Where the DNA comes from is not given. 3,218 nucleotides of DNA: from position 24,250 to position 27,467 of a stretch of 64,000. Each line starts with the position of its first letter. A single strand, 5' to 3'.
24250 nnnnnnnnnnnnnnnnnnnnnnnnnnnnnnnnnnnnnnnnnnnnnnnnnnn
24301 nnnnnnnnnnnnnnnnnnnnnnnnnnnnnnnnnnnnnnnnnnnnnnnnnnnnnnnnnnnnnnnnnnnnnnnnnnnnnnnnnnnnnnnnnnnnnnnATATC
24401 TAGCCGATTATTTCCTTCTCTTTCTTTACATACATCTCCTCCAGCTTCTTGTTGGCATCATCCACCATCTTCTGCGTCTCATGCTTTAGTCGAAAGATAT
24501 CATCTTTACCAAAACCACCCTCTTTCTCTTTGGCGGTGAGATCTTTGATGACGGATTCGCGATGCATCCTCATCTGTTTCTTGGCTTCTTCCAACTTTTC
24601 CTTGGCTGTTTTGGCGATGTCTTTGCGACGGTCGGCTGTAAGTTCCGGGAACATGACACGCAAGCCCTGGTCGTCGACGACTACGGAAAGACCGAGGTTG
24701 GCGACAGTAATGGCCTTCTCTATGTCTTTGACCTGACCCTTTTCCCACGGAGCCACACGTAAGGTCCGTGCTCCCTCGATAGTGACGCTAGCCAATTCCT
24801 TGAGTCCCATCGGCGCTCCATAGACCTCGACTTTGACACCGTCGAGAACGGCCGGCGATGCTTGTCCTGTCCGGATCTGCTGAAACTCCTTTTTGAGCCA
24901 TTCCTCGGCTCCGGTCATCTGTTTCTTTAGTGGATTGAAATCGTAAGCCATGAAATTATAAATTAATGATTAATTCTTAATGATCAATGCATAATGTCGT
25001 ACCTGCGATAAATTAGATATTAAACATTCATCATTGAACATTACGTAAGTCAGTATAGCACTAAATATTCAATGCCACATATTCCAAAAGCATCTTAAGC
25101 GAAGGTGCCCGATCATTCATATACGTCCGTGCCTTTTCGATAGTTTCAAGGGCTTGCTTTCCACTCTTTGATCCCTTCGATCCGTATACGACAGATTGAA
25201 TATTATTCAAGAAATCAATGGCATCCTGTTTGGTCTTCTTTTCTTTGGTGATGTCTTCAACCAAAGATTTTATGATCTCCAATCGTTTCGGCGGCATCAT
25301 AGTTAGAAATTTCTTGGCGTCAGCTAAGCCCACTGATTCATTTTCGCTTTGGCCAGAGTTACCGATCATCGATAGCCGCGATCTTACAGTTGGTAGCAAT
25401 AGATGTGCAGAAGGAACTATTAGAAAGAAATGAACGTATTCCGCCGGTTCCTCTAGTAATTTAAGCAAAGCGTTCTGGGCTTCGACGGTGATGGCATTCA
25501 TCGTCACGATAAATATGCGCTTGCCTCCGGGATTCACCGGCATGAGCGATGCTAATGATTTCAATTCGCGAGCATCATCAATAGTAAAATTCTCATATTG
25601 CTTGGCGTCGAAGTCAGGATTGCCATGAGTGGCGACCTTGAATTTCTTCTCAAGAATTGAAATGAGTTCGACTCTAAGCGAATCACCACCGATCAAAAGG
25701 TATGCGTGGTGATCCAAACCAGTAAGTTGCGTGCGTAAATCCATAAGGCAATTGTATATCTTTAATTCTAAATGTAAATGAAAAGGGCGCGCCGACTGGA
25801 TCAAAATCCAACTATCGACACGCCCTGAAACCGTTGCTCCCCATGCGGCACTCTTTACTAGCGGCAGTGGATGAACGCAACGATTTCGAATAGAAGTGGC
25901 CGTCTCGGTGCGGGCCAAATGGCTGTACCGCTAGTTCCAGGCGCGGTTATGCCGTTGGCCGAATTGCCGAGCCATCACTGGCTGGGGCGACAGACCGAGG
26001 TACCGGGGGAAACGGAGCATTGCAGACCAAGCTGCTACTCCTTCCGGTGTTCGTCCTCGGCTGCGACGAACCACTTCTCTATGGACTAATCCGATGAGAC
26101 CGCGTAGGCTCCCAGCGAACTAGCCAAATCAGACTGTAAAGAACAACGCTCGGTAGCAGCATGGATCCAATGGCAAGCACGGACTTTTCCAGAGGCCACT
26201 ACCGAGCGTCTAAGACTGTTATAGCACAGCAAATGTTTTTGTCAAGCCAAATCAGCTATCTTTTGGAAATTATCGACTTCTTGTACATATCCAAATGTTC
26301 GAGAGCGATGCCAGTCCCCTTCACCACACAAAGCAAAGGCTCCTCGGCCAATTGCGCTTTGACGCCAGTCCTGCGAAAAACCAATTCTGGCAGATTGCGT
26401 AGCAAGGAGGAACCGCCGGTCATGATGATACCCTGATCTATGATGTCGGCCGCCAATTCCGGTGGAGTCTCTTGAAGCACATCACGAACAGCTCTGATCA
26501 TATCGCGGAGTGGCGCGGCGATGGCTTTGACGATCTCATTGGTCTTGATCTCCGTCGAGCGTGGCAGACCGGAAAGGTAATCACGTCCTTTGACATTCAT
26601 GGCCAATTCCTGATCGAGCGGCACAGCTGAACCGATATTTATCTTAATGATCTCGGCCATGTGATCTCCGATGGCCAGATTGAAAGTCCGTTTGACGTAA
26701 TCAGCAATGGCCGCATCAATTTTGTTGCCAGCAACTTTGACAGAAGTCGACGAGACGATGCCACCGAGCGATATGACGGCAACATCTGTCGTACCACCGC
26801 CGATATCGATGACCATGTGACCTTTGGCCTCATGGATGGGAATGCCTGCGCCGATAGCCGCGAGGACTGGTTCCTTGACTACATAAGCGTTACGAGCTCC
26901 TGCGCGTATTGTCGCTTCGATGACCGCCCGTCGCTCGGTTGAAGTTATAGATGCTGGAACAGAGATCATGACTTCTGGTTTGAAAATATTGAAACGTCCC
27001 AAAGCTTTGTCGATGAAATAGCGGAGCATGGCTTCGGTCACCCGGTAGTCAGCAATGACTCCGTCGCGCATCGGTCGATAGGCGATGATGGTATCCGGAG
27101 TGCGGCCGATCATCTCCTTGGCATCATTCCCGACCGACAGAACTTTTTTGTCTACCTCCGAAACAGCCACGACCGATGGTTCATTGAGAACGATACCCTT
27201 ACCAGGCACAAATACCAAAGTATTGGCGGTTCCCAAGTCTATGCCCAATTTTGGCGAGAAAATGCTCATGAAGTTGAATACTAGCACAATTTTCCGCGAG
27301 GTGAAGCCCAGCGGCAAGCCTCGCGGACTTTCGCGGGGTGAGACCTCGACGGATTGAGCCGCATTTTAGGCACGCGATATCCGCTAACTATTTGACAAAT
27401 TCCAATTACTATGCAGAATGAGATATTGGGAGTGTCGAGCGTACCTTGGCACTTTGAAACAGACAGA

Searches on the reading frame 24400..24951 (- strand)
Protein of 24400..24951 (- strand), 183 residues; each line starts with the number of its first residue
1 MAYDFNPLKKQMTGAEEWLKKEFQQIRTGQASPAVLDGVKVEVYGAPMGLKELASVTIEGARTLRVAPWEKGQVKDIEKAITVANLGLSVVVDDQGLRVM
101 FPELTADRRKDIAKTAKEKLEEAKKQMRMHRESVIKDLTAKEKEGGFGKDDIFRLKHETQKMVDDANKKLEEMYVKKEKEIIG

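Call 67: search_protein_families(library=pfam, proteins=[window:24400-24951:-], max_evalue=0.001)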
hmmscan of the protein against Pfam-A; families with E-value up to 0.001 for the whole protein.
window:24400-24951:- (183 aa): 1 family
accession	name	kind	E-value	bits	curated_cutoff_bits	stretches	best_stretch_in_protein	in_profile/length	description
PF01765.24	RRF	-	7.4e-50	169.4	29.7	1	19-181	1-163/164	Ribosome recycling factor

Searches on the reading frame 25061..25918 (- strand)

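Call 67: search_protein_families(library=pfam, proteins=[window:25061-25918:-], max_evalue=0.001)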
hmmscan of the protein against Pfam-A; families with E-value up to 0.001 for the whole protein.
window:25061-25918:- (285 aa): 1 family
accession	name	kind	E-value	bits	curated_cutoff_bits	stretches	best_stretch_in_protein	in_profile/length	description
PF13177.12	DNA_pol3_delta2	-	8.4e-17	62.1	27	1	105-185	75-155/161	DNA polymerase III, delta subunit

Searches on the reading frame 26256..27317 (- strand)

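Call 67: search_protein_families(library=pfam, proteins=[window:26256-27317:-], max_evalue=0.001)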
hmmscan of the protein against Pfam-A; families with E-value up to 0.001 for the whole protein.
window:26256-27317:- (353 aa): 5 families
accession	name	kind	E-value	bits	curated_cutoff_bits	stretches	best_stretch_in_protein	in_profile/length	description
PF06723.19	MreB_Mbl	-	1.1e-134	448.8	27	1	23-346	3-326/327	MreB/Mbl protein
PF00022.25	Actin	-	1.2e-11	44.3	27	1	47-210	31-189/410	Actin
PF14450.12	FtsA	-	1.3e-11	45.4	31.8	1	168-325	1-111/127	Cell division protein FtsA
PF00012.26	HSP70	-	2.9e-11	42.8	20.6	1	115-215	135-241/599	Hsp70 protein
PF06277.17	EutA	-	7.8e-05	22.2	27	1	149-204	124-182/475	Ethanolamine utilisation protein EutA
